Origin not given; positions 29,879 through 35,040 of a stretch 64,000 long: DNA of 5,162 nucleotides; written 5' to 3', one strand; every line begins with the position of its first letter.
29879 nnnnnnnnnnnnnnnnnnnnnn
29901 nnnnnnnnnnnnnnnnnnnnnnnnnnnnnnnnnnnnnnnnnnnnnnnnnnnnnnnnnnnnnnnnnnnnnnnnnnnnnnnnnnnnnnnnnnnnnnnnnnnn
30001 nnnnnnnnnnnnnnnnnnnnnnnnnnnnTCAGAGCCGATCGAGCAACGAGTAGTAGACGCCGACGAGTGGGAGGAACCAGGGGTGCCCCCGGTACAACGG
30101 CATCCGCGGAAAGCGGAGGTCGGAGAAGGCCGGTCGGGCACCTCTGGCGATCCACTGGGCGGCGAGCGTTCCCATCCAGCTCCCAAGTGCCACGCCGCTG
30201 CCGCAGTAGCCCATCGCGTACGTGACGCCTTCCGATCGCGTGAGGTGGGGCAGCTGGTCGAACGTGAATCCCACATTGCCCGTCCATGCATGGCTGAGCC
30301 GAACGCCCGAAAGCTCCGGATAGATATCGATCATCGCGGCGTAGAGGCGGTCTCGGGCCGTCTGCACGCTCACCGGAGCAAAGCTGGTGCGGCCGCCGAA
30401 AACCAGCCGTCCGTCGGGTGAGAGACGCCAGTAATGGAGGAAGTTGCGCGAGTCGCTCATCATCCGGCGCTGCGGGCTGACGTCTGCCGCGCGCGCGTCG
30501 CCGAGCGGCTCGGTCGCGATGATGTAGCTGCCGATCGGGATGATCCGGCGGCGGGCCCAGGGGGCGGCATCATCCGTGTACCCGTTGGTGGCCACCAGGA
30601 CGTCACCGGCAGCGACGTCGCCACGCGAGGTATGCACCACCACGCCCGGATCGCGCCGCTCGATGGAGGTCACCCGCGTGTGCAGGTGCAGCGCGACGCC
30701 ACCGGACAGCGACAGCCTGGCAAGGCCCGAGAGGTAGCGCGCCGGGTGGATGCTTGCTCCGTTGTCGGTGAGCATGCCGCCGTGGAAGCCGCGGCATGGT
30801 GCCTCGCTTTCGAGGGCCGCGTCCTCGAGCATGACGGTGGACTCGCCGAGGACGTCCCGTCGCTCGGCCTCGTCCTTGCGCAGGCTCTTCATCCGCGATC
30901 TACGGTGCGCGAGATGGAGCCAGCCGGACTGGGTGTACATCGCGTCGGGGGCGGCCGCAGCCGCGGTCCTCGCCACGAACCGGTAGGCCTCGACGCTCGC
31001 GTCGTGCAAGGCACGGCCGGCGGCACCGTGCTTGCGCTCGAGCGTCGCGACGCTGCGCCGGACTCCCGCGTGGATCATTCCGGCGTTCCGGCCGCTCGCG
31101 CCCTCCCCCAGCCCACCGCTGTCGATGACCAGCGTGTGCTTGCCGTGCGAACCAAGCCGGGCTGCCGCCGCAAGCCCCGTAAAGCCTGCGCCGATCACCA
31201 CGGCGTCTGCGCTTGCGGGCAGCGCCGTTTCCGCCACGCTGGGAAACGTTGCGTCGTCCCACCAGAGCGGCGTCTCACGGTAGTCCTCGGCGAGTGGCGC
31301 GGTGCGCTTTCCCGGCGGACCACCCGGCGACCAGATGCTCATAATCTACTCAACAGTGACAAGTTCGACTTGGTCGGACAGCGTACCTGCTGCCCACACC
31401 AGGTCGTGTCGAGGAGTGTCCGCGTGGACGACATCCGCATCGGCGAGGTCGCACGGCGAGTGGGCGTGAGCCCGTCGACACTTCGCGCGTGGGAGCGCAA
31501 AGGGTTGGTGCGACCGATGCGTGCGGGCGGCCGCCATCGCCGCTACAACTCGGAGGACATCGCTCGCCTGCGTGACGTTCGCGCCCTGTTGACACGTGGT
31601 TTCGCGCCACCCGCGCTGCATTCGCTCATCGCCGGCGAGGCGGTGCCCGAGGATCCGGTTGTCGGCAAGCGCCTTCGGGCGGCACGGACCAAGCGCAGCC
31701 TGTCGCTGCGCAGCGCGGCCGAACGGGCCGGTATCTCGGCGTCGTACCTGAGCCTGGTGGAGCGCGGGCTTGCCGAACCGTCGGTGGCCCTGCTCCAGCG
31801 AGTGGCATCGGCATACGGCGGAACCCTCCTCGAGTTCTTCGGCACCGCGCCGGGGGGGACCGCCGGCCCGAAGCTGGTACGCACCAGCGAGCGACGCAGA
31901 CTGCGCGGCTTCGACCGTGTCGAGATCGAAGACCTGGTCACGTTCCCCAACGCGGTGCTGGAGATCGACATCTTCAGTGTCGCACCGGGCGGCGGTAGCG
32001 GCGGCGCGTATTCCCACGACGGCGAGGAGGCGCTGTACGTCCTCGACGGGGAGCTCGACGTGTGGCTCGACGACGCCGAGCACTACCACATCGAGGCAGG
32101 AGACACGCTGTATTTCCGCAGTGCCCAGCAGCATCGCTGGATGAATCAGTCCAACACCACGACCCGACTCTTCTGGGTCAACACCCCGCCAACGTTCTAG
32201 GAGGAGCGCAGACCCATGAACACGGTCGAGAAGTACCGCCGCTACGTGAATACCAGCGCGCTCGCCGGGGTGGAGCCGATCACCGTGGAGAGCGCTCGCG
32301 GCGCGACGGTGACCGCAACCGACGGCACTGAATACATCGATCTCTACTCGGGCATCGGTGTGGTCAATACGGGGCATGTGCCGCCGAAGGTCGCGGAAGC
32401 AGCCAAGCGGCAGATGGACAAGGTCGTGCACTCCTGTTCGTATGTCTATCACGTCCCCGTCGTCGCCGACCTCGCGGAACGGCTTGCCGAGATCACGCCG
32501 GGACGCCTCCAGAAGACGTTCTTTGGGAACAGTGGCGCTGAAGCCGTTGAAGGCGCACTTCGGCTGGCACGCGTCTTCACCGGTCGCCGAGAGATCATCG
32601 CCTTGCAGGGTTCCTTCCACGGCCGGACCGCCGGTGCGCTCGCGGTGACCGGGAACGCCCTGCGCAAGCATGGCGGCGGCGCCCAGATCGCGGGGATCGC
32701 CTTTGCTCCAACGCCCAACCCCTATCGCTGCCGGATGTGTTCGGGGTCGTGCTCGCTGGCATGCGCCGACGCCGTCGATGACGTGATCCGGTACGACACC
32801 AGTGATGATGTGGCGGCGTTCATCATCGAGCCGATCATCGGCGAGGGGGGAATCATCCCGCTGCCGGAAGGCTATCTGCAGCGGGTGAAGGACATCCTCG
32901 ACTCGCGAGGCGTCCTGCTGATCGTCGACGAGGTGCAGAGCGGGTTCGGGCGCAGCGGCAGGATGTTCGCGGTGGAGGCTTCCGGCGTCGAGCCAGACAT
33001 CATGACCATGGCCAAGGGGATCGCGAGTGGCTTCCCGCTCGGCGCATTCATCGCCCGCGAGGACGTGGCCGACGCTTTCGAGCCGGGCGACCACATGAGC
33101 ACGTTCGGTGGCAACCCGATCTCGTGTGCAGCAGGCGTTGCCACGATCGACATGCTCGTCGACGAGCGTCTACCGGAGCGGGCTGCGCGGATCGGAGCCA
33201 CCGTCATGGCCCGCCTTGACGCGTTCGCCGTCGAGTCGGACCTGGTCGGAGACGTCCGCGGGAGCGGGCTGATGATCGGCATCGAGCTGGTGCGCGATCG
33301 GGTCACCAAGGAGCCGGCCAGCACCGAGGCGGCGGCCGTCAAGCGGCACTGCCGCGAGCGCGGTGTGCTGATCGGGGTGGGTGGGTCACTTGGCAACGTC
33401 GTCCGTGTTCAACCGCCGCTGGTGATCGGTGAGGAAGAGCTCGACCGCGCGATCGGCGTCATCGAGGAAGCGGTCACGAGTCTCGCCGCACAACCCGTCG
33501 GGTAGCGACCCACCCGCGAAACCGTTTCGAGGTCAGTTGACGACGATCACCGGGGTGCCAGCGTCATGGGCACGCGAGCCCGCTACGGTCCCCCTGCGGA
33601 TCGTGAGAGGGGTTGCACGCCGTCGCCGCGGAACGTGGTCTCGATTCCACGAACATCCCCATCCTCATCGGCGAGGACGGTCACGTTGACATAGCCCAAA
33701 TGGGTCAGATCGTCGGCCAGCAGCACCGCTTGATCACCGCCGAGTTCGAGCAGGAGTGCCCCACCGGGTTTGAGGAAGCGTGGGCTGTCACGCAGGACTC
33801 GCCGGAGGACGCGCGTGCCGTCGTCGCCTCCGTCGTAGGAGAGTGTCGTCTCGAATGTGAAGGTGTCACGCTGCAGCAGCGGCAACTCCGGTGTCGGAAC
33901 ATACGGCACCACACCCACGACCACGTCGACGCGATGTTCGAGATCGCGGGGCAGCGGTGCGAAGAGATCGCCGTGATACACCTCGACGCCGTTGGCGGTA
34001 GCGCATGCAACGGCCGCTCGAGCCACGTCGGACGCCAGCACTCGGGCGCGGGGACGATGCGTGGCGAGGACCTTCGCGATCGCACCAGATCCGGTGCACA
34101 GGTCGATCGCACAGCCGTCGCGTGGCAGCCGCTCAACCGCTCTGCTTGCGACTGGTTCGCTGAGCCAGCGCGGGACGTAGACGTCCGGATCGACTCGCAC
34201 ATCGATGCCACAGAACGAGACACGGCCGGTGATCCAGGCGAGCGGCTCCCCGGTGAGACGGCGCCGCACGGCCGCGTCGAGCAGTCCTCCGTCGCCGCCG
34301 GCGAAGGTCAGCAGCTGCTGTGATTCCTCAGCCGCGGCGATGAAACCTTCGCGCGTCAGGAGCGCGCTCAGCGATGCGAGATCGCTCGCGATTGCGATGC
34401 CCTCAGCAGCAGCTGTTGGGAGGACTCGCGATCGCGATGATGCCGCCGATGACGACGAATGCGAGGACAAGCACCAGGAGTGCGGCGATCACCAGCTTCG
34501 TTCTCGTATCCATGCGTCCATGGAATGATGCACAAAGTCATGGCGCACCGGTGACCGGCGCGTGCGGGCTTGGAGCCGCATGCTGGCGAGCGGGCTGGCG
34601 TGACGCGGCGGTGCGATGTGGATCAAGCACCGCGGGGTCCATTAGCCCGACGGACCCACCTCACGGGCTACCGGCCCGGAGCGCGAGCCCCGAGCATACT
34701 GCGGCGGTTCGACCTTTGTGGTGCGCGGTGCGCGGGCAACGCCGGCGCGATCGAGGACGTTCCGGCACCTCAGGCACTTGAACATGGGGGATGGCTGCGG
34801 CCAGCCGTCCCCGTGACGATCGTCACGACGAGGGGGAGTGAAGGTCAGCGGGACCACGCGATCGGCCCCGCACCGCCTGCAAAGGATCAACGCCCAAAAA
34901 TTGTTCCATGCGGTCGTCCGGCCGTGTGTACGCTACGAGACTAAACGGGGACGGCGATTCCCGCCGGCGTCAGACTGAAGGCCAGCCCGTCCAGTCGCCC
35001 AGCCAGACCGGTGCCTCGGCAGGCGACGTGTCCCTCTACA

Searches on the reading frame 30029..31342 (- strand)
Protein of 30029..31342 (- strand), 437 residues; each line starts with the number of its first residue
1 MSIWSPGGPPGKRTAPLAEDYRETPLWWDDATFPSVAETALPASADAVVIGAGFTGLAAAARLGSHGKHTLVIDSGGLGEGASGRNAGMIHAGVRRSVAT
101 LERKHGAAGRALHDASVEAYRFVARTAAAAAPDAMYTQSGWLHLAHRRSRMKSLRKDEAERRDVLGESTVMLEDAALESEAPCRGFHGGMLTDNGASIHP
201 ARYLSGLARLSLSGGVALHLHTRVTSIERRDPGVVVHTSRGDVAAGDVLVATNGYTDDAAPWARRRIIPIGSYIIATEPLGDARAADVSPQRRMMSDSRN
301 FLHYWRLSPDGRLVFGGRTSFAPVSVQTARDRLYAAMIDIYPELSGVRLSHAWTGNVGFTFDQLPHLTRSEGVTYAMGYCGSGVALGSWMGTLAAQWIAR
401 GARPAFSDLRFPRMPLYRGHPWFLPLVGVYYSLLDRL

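Call 89: search_protein_families(library=pfam, max_evalue=0.0001, proteins=[window:30029-31342:-])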
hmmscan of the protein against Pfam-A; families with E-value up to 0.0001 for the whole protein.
window:30029-31342:- (437 aa): 4 families
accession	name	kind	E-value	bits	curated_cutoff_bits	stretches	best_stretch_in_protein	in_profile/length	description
PF01266.30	DAO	-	1.2e-60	206.4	27.9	1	46-397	1-353/353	FAD dependent oxidoreductase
PF13738.12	Pyr_redox_3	-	1.6e-06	28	30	0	203-255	83-135/305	Pyridine nucleotide-disulphide oxidoreductase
PF07992.20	Pyr_redox_2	-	5.7e-06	26.4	26.1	0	46-77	2-33/291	Pyridine nucleotide-disulphide oxidoreductase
PF03486.20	HI0933_like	-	9.9e-05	22.3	50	0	46-76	2-32/244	HI0933-like protein Rossmann domain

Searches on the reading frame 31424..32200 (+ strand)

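Call 89: search_protein_families(library=pfam, max_evalue=0.0001, proteins=[window:31424-32200:+])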
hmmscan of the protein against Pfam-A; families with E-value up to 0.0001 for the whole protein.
window:31424-32200:+ (258 aa): 10 families
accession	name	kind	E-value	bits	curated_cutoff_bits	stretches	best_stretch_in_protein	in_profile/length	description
PF13411.12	MerR_1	-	2.4e-19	69.6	21.6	1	5-69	2-66/69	MerR HTH family regulatory protein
PF01381.28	HTH_3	-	1.3e-17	64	23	1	84-138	1-55/55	Helix-turn-helix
PF07883.17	Cupin_2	-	2.7e-17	62.7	27.2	1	184-252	3-69/70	Cupin domain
PF00376.29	MerR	-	2.8e-15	56.3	28.2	1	5-41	1-38/38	MerR family regulatory protein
PF13560.12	HTH_31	-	3.1e-12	47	27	1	81-132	3-55/64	Helix-turn-helix domain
PF12728.13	HTH_17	-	1.4e-07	32.1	27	1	6-48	4-45/51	Helix-turn-helix domain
PF12844.13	HTH_19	-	2.5e-06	27.7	30.2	0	81-113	1-33/64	Helix-turn-helix domain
PF13413.12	HTH_25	-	9.2e-06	25.8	24.6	0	83-114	1-32/62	Helix-turn-helix domain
PF01527.26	HTH_Tnp_1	-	7e-05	23.4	24.1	0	5-26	25-46/75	Transposase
PF05899.18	Cupin_3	-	7.4e-05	22.8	23.5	0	198-240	23-65/74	EutQ-like cupin domain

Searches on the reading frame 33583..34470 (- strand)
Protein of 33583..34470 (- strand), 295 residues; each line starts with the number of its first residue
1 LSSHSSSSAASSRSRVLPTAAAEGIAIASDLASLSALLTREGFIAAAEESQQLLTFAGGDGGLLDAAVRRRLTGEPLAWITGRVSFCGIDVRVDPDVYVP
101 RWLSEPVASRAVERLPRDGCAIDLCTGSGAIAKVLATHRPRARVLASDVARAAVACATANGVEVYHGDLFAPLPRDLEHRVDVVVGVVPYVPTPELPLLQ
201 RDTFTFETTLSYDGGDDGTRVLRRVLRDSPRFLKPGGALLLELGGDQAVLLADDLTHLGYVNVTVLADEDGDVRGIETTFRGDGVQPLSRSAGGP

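Call 7: search_protein_families(library=pfam, max_evalue=0.1, proteins=[window:33583-34470:-])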
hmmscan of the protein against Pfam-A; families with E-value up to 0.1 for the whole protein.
window:33583-34470:- (295 aa): 11 families
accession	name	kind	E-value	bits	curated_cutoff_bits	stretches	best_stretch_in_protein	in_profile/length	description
PF05175.20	MTS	-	8.9e-06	25.9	23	1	116-160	28-74/170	Methyltransferase small domain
PF13649.12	Methyltransf_25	-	3.1e-05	25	27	1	122-197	2-83/97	Methyltransferase domain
PF01728.25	FtsJ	-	0.00018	22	24.1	1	116-185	20-96/181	FtsJ-like methyltransferase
PF08241.18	Methyltransf_11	-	0.0029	18.6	21.2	0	123-184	2-64/95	Methyltransferase domain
PF17827.6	PrmC_N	-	0.0082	17.1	23.4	1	64-82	53-71/71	PrmC N-terminal domain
PF08242.18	Methyltransf_12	-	0.0094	17.1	30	0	123-185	2-70/98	Methyltransferase domain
PF13489.12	Methyltransf_23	-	0.0099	16.1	27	1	109-242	14-117/164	Methyltransferase domain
PF00891.24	Methyltransf_2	-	0.011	15.5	22.3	1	122-175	67-127/210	O-methyltransferase domain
PF13847.12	Methyltransf_31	-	0.017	15.2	27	1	122-240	8-108/145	Methyltransferase domain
PF07021.18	MetW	-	0.076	13.1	21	0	112-185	7-80/193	Methionine biosynthesis protein MetW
PF01513.26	NAD_kinase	-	0.083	13.6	25.5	0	30-67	59-89/130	ATP-NAD kinase N-terminal domain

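Call 48: search_protein_families(library=ncbifam, max_evalue=0.01, proteins=[window:33583-34470:-])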
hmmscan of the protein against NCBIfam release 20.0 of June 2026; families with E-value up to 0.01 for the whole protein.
window:33583-34470:- (295 aa): 12 families
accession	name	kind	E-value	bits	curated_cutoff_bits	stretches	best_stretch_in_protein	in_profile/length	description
TIGR03704.1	PrmC_rel_meth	equivalog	3e-50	171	248.8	1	42-266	9-239/251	putative protein N(5)-glutamine methyltransferase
TIGR03534.1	RF_mod_PrmC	equivalog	9.2e-42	143.2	199.1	1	64-274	33-250/253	peptide chain release factor N(5)-glutamine methyltransferase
TIGR00536.1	hemK_fam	subfamily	2.6e-35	121.9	115.5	1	64-265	58-267/286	HemK family protein methyltransferase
TIGR03533.1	L3_gln_methyl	equivalog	4.6e-26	91.8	229.7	1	66-251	67-259/284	50S ribosomal protein L3 N(5)-glutamine methyltransferase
NF011530.0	PRK14968.1-4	equivalog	6.9e-18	64.7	243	1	94-241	14-155/202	putative methyltransferase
NF011527.0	PRK14968.1-1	equivalog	8.5e-18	64.7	242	1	93-241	10-149/192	putative methyltransferase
NF011529.0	PRK14968.1-3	equivalog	8.5e-15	54.7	162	1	85-241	4-154/198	putative methyltransferase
NF002421.0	PRK01544.1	equivalog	4.5e-13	48.7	567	1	122-277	143-303/524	bifunctional peptide chain release factor N(5)-glutamine methyltransferase PrmC/tRNA (guanosine(46)-N7)-methyltransferase TrmB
TIGR00537.1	hemK_rel_arch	hypoth_equivalog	1.1e-10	41.5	87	1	119-241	22-138/179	HemK2/MTQ2 family protein methyltransferase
NF010703.0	PRK14103.1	equivalog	0.00017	21.1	320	1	121-186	33-95/256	trans-aconitate 2-methyltransferase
NF007023.0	PRK09489.1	equivalog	0.0013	18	295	1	118-186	197-267/342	16S rRNA (guanine(1207)-N(2))-methyltransferase RsmC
TIGR02081.1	metW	equivalog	0.0046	16.5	189.5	0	113-185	9-80/194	methionine biosynthesis protein MetW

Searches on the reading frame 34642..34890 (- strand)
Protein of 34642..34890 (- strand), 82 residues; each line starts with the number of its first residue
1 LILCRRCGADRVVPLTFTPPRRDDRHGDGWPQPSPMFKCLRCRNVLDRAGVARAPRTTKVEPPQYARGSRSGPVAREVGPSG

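Call 7: search_protein_families(library=pfam, max_evalue=0.1, proteins=[window:34642-34890:-])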
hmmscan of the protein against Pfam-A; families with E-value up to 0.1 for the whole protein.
window:34642-34890:- (82 aa): 1 family
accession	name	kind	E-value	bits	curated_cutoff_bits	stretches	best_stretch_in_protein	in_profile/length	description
PF06827.20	zf-FPG_IleRS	-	0.018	15.3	21.3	0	38-51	3-16/30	Zinc finger found in FPG and IleRS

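Call 47: search_protein_families(library=phrogs, max_evalue=0.01, proteins=[window:34642-34890:-])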
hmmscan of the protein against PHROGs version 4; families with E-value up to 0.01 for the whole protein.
window:34642-34890:- (82 aa): 0 families

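Call 48: search_protein_families(library=ncbifam, max_evalue=0.01, proteins=[window:34642-34890:-])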
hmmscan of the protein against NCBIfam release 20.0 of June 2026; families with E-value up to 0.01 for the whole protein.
window:34642-34890:- (82 aa): 0 families

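Call 60: search_protein_families(library=padloc, max_evalue=0.01, proteins=[window:34642-34890:-])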
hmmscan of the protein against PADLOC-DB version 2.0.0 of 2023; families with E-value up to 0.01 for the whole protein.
window:34642-34890:- (82 aa): 0 families
